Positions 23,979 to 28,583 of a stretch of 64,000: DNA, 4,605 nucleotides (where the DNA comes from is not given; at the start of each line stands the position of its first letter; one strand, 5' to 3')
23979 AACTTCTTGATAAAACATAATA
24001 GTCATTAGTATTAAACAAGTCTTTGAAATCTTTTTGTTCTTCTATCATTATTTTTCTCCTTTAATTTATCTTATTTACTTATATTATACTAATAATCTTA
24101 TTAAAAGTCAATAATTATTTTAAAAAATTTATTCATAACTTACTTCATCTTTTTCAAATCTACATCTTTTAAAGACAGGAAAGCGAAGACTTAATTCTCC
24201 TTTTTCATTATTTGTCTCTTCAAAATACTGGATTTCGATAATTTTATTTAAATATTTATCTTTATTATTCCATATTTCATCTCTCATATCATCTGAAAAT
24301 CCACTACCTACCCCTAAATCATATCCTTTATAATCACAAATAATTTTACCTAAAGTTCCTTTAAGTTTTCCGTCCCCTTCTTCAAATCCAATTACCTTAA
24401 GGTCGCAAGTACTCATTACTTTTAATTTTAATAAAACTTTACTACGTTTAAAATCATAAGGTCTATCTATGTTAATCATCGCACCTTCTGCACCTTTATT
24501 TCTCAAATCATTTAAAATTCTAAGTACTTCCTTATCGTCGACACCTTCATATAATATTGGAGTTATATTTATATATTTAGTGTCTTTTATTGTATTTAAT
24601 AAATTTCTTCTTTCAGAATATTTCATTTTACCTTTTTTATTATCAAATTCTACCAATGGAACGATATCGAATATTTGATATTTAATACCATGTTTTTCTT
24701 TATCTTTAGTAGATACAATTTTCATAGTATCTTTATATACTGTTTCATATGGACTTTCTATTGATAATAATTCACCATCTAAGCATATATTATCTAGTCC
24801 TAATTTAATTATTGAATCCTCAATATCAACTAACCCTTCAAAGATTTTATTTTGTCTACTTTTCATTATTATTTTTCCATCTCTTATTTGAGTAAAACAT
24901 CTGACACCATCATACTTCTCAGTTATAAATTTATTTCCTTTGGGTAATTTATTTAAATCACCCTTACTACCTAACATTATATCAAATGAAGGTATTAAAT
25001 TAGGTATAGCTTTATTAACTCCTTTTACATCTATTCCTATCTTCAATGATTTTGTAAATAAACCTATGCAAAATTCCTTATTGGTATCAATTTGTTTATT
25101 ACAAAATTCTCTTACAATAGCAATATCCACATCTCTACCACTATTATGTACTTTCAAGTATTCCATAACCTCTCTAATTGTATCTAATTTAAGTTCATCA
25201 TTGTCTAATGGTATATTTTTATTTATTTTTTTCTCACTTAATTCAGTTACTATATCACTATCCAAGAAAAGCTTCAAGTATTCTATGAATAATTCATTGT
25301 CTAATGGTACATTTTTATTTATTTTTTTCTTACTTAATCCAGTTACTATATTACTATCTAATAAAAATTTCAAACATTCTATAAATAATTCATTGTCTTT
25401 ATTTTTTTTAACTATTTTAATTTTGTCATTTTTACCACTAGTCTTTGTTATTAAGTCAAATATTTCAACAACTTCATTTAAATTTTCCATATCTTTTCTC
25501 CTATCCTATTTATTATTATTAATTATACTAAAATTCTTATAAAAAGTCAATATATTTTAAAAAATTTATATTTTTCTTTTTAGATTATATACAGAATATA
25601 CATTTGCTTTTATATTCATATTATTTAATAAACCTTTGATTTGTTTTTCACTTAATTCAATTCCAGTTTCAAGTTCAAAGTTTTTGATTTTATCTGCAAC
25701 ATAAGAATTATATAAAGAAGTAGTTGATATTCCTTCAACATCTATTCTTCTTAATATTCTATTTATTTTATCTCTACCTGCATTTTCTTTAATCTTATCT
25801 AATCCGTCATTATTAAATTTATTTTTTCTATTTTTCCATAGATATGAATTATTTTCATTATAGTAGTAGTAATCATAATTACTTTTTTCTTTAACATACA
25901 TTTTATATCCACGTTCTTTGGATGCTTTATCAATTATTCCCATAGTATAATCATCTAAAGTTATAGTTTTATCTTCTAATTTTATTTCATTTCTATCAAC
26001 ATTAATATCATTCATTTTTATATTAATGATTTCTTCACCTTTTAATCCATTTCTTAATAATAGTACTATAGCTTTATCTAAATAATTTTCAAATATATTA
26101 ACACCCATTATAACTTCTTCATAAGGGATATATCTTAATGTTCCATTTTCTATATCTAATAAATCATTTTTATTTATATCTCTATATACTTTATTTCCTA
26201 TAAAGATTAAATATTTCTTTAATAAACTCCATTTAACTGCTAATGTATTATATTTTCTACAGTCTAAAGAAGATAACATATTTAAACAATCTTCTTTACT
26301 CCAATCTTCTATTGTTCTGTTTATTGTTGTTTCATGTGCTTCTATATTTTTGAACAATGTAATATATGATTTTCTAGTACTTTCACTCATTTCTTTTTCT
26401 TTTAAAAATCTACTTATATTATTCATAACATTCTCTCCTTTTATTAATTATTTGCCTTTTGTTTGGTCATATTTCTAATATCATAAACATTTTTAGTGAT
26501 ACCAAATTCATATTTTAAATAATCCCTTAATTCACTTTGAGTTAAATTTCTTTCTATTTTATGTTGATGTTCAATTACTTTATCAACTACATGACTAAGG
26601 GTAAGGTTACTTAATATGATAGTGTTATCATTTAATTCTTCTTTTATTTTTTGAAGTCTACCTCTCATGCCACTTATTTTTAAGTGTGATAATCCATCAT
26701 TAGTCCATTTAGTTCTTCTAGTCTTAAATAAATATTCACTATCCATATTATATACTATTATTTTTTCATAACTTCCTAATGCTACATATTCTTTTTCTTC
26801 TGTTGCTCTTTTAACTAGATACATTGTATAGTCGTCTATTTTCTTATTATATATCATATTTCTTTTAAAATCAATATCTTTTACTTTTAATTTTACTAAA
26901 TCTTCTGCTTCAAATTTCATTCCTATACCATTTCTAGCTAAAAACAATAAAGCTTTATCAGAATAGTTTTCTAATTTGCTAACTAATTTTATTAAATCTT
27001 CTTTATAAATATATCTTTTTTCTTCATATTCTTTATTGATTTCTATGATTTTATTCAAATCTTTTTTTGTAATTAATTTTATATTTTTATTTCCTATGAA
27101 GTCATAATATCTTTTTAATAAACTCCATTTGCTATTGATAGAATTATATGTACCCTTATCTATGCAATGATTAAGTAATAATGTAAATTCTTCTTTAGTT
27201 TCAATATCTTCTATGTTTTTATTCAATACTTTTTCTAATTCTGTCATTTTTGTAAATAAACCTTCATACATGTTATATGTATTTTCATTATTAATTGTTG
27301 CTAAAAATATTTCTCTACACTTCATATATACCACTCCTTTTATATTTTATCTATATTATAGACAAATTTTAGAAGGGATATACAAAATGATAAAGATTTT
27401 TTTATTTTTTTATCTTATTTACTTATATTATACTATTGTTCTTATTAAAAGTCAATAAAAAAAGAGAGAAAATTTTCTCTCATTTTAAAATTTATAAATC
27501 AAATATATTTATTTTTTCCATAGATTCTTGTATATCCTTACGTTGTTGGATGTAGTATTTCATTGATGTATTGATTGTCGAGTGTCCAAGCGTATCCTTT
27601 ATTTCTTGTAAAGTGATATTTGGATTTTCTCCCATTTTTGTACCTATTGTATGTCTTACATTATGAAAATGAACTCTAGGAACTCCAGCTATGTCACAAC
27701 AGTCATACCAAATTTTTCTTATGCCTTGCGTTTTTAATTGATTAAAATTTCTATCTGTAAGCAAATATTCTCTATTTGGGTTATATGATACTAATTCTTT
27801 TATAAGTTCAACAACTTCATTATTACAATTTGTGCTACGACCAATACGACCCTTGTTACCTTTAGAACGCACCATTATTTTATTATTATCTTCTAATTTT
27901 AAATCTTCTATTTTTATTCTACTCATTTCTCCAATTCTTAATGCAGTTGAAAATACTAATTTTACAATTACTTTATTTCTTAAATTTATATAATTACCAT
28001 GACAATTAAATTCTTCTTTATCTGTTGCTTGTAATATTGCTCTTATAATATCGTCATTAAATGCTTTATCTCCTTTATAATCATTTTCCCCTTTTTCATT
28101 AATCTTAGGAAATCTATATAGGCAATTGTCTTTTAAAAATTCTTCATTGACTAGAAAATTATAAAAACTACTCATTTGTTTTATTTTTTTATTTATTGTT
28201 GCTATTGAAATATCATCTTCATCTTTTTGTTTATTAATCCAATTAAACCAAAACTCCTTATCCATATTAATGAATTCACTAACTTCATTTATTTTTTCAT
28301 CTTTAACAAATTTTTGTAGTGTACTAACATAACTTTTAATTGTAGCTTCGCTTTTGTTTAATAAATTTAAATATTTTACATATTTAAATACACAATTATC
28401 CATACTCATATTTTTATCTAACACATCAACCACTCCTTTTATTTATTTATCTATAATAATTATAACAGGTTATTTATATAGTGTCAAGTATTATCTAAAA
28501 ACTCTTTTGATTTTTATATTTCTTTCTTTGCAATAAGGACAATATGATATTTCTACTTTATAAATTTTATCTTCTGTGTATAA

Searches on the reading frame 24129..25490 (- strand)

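Call 15: search_protein_families(library=pfam, proteins=[window:24129-25490:-], max_evalue=0.01)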
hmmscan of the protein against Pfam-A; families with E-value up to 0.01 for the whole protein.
window:24129-25490:- (453 aa): 3 families
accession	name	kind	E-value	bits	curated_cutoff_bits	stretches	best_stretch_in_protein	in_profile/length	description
PF14743.12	DNA_ligase_OB_2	-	3.1e-14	53.2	28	1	371-444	1-66/66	DNA ligase OB-like domain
PF01068.26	DNA_ligase_A_M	-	2.5e-12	47.3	26.2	1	179-357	14-204/204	ATP dependent DNA ligase domain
PF09414.15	RNA_ligase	-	1.9e-05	25.3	27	1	189-355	5-169/171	RNA ligase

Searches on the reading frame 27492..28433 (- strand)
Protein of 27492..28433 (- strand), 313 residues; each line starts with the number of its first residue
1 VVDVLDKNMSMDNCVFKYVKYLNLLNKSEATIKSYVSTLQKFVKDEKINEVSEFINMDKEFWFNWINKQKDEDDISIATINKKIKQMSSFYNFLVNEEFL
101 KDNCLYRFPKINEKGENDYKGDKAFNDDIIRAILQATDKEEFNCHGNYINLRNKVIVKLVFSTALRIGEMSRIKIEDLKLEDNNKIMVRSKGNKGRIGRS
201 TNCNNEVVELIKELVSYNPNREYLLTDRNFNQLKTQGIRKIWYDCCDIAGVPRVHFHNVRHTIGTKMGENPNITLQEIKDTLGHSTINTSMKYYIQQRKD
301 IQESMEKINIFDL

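Call 27: search_protein_families(library=pfam, proteins=[window:27492-28433:-], max_evalue=0.01)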
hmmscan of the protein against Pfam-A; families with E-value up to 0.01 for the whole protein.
window:27492-28433:- (313 aa): 3 families
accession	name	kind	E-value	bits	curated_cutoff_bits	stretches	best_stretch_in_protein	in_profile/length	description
PF00589.27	Phage_integrase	-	1.5e-25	90.4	27.1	1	130-295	8-167/172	Phage integrase family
PF02899.23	Phage_int_SAM_1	-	1.2e-05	25.9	22.3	1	17-97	3-82/83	Phage integrase, N-terminal SAM-like domain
PF13495.12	Phage_int_SAM_4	-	1.6e-05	25.6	27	1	20-98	7-82/85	Phage integrase, N-terminal SAM-like domain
